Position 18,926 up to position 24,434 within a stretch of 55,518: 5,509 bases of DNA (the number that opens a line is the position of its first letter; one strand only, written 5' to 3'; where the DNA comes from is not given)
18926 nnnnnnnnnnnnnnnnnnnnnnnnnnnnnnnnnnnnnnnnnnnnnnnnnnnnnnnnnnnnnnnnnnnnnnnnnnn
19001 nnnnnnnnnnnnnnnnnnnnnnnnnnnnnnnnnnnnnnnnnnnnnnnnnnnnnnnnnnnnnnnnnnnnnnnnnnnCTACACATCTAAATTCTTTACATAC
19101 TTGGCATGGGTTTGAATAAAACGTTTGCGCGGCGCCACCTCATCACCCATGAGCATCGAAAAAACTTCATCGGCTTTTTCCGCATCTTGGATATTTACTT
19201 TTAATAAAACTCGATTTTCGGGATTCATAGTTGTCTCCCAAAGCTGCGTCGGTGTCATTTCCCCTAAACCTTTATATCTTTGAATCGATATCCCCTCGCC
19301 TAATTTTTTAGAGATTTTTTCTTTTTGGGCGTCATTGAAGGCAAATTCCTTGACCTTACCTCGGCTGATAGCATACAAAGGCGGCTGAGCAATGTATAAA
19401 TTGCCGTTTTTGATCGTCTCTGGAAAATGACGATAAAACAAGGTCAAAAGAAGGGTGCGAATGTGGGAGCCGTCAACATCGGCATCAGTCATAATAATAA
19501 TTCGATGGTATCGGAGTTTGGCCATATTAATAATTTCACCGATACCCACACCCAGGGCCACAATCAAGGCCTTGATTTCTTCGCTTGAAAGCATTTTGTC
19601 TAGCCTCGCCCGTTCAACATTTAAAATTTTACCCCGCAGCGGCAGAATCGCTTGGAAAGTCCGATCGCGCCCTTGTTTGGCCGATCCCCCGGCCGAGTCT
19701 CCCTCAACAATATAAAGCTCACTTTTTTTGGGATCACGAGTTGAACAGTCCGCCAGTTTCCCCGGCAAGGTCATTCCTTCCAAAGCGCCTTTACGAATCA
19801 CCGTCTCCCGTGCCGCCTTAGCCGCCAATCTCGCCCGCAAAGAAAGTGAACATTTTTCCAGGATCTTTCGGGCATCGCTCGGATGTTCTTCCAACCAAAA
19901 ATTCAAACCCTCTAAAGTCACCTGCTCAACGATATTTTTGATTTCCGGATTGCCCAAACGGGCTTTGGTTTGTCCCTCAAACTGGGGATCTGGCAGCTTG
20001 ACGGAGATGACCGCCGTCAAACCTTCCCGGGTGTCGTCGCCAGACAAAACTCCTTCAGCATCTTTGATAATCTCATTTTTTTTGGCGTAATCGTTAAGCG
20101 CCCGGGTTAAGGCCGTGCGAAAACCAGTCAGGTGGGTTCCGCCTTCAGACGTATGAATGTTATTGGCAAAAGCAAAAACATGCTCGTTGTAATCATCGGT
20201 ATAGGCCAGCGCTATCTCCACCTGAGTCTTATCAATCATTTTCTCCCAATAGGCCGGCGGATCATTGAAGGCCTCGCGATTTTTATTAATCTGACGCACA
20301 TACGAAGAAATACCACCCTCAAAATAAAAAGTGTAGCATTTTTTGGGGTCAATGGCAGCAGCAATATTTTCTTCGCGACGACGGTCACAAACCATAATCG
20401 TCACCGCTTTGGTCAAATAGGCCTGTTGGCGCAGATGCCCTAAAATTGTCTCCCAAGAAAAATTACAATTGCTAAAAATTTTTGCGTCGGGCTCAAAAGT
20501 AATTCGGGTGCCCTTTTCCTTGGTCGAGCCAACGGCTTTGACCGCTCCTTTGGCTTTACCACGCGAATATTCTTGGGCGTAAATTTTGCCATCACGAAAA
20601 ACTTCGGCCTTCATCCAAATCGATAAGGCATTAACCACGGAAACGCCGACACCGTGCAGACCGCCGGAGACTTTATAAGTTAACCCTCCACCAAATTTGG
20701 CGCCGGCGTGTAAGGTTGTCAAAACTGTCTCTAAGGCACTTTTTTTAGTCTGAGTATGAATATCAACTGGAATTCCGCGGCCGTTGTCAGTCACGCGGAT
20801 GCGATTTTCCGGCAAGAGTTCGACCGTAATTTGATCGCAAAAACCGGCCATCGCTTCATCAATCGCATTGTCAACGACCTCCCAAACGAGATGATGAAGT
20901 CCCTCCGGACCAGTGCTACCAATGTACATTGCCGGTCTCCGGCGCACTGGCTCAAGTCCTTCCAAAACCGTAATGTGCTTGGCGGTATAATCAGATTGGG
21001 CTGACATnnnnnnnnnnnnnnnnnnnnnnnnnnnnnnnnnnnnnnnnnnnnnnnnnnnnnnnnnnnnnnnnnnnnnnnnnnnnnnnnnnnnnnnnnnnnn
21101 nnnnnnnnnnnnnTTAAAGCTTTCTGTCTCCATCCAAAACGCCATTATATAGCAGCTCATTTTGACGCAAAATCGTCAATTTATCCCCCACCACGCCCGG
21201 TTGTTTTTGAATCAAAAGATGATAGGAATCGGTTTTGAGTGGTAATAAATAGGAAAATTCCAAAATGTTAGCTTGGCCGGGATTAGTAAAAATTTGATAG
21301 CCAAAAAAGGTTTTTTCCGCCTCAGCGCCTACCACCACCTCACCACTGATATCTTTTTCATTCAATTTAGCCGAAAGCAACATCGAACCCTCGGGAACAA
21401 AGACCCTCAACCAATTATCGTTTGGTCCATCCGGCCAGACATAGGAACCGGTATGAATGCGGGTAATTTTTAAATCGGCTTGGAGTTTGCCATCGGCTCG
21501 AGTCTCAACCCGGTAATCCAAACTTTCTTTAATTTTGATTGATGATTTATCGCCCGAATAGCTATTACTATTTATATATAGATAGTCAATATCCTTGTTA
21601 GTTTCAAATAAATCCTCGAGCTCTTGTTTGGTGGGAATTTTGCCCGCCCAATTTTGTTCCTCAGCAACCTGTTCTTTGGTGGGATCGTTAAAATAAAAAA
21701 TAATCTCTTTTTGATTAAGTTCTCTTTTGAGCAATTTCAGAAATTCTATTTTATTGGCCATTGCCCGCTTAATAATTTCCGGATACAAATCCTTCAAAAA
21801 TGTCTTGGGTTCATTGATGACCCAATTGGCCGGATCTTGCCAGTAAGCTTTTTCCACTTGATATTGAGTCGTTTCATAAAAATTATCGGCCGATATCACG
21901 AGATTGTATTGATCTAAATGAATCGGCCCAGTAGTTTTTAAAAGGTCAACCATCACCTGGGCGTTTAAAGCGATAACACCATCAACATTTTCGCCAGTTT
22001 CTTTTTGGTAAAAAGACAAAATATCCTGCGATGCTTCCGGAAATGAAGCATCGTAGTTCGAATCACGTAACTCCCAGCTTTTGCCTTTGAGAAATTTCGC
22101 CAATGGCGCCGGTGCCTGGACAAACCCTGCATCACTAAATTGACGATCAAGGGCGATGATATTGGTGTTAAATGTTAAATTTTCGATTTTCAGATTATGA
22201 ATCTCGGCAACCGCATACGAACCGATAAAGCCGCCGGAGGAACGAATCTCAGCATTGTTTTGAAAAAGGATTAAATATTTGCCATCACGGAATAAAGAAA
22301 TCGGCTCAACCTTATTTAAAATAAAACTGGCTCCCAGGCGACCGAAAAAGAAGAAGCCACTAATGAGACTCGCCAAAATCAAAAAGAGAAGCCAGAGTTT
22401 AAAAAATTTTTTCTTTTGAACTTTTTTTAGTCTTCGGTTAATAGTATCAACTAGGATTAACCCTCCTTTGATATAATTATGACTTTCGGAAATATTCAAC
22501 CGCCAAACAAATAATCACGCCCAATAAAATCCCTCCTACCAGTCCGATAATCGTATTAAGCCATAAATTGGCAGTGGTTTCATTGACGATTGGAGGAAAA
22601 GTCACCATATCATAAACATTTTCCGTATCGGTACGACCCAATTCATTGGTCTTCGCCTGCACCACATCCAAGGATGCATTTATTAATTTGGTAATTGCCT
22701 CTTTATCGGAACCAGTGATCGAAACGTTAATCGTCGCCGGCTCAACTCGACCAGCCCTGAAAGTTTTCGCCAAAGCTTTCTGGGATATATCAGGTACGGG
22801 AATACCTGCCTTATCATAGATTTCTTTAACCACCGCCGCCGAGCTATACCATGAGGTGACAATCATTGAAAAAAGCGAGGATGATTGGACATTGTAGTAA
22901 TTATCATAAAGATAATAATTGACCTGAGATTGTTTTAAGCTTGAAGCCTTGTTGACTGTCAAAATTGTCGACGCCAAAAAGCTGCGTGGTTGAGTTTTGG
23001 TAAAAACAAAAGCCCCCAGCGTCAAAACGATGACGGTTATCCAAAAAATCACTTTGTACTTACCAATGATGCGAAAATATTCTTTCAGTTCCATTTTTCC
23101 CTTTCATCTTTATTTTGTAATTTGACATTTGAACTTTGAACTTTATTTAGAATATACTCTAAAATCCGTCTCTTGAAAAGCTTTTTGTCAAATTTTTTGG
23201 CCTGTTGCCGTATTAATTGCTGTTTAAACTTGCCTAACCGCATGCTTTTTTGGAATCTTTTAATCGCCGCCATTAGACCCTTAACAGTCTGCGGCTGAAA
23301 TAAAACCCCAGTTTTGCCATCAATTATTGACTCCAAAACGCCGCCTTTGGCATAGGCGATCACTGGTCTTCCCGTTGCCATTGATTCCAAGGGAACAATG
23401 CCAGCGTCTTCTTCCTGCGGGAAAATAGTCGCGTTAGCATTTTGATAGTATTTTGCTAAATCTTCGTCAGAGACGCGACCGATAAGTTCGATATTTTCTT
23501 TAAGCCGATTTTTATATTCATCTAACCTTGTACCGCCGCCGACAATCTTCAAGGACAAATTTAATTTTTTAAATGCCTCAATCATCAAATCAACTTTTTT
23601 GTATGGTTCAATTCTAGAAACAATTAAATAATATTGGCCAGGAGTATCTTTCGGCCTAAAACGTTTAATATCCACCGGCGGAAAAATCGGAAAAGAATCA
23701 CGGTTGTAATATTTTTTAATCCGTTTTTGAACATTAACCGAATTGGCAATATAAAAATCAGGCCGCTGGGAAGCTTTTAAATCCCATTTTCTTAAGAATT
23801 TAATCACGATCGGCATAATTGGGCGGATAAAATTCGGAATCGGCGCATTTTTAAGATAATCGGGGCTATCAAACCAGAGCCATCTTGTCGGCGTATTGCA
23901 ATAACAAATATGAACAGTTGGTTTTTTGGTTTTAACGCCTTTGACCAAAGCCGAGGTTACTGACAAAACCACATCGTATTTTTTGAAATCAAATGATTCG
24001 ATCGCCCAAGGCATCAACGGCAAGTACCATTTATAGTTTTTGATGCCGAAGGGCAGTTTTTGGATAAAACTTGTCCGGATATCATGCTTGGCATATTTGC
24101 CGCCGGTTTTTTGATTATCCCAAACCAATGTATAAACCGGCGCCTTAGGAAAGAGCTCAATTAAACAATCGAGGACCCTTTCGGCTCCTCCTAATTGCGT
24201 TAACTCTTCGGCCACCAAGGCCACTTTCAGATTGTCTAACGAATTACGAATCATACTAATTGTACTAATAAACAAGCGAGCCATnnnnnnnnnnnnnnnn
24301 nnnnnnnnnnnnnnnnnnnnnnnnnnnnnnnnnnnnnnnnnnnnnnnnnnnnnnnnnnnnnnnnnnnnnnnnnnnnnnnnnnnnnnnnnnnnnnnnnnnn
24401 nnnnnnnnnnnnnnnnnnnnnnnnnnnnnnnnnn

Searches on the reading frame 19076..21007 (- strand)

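Call 30: search_protein_families(library=pfam, proteins=[window:19076-21007:-], max_evalue=0.001)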
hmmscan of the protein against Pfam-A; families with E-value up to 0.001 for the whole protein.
window:19076-21007:- (643 aa): 4 families
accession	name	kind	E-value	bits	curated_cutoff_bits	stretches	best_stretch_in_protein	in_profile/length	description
PF00204.31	DNA_gyraseB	-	1.8e-57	194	27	1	232-401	1-172/173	DNA gyrase B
PF00986.26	DNA_gyraseB_C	-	3.3e-31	107.7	29.8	1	571-632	2-63/63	DNA gyrase B subunit, carboxyl terminus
PF01751.28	Toprim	-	5e-20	71.9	23.1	1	430-541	1-95/96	Toprim domain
PF02518.31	HATPase_c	-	1.3e-16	61.5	26.4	1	34-175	3-109/111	Histidine kinase-, DNA gyrase B-, and HSP90-like ATPase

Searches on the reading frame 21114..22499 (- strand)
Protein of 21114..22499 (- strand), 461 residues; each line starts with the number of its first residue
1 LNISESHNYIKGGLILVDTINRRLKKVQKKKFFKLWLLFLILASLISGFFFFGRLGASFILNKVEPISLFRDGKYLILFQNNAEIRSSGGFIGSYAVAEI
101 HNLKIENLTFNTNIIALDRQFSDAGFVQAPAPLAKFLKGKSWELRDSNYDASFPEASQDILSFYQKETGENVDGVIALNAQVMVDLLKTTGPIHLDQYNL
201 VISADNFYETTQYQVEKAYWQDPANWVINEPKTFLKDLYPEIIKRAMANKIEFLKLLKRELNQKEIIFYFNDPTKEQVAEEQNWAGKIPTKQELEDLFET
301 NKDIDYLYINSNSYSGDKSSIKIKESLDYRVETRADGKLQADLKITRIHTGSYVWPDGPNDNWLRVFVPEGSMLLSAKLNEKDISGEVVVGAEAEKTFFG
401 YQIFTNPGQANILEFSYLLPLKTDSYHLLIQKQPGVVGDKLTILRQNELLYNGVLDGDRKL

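Call 30: search_protein_families(library=pfam, proteins=[window:21114-22499:-], max_evalue=0.001)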
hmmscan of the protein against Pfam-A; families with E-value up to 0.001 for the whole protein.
window:21114-22499:- (461 aa): 1 family
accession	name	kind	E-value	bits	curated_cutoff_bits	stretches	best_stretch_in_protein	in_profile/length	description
PF13196.11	DUF4012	-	3.7e-24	86.3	28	1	74-214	5-142/144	Protein of unknown function (DUF4012)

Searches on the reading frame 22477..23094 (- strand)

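Call 30: search_protein_families(library=pfam, proteins=[window:22477-23094:-], max_evalue=0.001)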
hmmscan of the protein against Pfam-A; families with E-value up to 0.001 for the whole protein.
window:22477-23094:- (205 aa): 1 family
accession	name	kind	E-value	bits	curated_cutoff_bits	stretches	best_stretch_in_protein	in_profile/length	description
PF02706.20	Wzz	-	3.4e-05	24.5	25.5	1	2-80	4-79/91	Chain length determinant protein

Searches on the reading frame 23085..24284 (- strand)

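Call 30: search_protein_families(library=pfam, proteins=[window:23085-24284:-], max_evalue=0.001)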
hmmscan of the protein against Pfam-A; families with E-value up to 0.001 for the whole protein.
window:23085-24284:- (399 aa): 3 families
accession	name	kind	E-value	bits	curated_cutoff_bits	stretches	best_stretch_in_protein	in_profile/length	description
PF00534.26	Glycos_transf_1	-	9.7e-31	107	26.4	1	209-353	8-161/172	Glycosyl transferases group 1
PF13692.12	Glyco_trans_1_4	-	2.6e-24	86.5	27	1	219-344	4-139/142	Glycosyl transferases group 1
PF13439.12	Glyco_transf_4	-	2.1e-05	25.1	28.5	1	32-205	2-167/170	Glycosyltransferase Family 4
